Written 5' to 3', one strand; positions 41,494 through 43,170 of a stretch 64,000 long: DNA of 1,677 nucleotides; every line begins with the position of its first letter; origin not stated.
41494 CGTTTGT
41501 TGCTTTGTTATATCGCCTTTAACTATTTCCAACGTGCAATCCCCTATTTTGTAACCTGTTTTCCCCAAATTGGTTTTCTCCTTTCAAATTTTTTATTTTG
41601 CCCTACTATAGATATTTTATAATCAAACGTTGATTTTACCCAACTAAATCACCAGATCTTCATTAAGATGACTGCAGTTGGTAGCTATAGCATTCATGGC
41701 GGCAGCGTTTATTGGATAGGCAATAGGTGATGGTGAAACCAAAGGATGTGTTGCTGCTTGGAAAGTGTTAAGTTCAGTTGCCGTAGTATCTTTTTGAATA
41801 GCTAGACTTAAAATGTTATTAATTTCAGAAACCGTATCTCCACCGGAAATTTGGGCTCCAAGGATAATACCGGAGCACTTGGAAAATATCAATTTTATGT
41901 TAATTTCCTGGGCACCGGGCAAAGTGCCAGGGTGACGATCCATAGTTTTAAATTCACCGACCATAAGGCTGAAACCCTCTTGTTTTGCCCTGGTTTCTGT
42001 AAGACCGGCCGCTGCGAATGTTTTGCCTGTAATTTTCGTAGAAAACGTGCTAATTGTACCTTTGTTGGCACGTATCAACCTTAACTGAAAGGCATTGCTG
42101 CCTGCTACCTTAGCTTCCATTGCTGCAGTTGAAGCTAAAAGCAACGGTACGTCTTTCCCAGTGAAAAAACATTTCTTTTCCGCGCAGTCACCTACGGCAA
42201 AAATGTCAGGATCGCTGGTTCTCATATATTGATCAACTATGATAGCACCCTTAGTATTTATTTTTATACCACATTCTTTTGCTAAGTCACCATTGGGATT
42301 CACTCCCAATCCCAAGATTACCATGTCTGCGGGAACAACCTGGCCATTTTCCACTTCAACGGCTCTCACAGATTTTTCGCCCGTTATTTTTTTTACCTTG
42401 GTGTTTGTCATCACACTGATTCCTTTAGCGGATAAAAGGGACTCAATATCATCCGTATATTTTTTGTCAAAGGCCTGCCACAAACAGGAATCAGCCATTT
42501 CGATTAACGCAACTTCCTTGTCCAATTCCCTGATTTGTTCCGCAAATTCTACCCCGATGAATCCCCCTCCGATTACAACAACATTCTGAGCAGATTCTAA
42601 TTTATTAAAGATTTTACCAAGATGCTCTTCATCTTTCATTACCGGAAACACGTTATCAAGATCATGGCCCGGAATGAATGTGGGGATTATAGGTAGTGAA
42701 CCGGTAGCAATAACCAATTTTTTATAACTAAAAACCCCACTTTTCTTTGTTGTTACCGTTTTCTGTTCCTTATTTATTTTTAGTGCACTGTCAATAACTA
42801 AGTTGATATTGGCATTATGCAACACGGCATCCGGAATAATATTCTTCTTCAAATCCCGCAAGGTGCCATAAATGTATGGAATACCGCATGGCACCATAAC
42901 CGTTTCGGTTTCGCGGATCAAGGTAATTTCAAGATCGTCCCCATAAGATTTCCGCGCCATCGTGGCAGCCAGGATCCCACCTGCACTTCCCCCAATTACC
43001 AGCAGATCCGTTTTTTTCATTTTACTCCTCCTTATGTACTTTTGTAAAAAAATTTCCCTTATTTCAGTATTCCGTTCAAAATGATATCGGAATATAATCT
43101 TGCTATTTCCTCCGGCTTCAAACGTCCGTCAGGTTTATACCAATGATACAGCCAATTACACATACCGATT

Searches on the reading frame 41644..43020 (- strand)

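Call 6: search_protein_families(library=pfam, proteins=[window:41644-43020:-])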
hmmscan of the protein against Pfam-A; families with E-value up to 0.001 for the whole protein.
window:41644-43020:- (458 aa): 11 families
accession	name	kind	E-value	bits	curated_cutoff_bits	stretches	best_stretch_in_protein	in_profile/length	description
PF07992.20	Pyr_redox_2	-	1.1e-60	206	26.1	1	5-290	2-278/291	Pyridine nucleotide-disulphide oxidoreductase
PF00070.33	Pyr_redox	-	1.2e-19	71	22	1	146-225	1-81/82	Pyridine nucleotide-disulphide oxidoreductase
PF13738.12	Pyr_redox_3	-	9.2e-14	51.8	30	1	81-277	108-305/305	Pyridine nucleotide-disulphide oxidoreductase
PF02852.28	Pyr_redox_dim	-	1.5e-12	48.1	25.3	1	328-429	4-103/110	Pyridine nucleotide-disulphide oxidoreductase, dimerisation domain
PF03486.20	HI0933_like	-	5.7e-08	32.9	50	0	146-178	2-34/244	HI0933-like protein Rossmann domain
PF01266.30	DAO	-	6.3e-06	26.4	27.9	0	147-179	2-34/353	FAD dependent oxidoreductase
PF01134.28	GIDA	-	1e-05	25.2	22.1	0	58-108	97-150/391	Glucose inhibited division protein A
PF13434.12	Lys_Orn_oxgnase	-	1.9e-05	24.4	21.3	1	86-170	131-214/339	L-lysine 6-monooxygenase/L-ornithine 5-monooxygenase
PF12831.13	FAD_oxidored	-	6.1e-05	22.9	27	0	159-279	64-180/416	FAD dependent oxidoreductase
PF13450.12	NAD_binding_8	-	7.7e-05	23.3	21.9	0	149-179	1-31/68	NAD(P)-binding Rossmann-like domain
PF05834.18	Lycopene_cycl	-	0.0002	21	23.4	0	147-182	2-39/380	Lycopene cyclase protein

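Call 56: search_protein_families(library=ncbifam, proteins=[window:41644-43020:-], max_evalue=0.01)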
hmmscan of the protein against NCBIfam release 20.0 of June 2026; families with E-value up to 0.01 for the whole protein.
window:41644-43020:- (458 aa): 73 families (the best 25 are shown)
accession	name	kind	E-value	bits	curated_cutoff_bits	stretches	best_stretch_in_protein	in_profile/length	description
TIGR03385.1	CoA_CoA_reduc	equivalog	9.3e-78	261.9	578.8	1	6-429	2-429/439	CoA-disulfide reductase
NF007123.0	PRK09564.1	equivalog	5.1e-72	243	458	1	6-423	3-424/444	CoA-disulfide reductase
NF046103.1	NOXase_Strep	equivalog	2.3e-61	208.1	600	1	7-421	3-420/442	H2O-forming NADH oxidase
TIGR02374.1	nitri_red_nirB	equivalog_domain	3.2e-48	164.7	578.35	1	70-312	67-310/794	nitrite reductase large subunit NirB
NF045765.1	PhenlGlyoxDHPadH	equivalog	7.8e-46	156.8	475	1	3-349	2-346/416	NADH-dependent phenylglyoxylate dehydrogenase subunit epsilon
TIGR01350.1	lipoamide_DH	equivalog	5.6e-45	153.9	408.8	1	66-429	98-444/461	dihydrolipoyl dehydrogenase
NF010037.0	PRK13512.1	equivalog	2.8e-41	141.8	394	1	5-429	3-424/438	CoA-disulfide reductase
NF003437.0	PRK04965.1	equivalog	4.4e-40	137.9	392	1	69-300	70-295/378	NADH:flavorubredoxin reductase NorW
TIGR01424.1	gluta_reduc_2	equivalog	5.8e-38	130.6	606.05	1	65-426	98-436/446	glutathione-disulfide reductase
NF004943.0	PRK06292.2-1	equivalog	1.3e-37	129.7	432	1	70-428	101-444/456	dihydrolipoyl dehydrogenase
NF042949.2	3PPDioc_HcaD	equivalog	1.7e-36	125.8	450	1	8-289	6-284/386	3-phenylpropionate/cinnamic acid dioxygenase ferredoxin--NAD(+) reductase subunit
TIGR02053.1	MerA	equivalog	1.1e-35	123.5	454.45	1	72-418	104-433/465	mercury(II) reductase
NF004776.0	PRK06116.1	equivalog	2.9e-35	122.1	480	1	64-426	100-440/450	glutathione-disulfide reductase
NF011565.0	PRK14989.1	subfamily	4.8e-34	117.5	883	1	67-312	69-315/847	nitrite reductase large subunit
NF005884.0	PRK07846.1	equivalog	7.8e-33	113.8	501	1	70-427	104-439/454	mycothione reductase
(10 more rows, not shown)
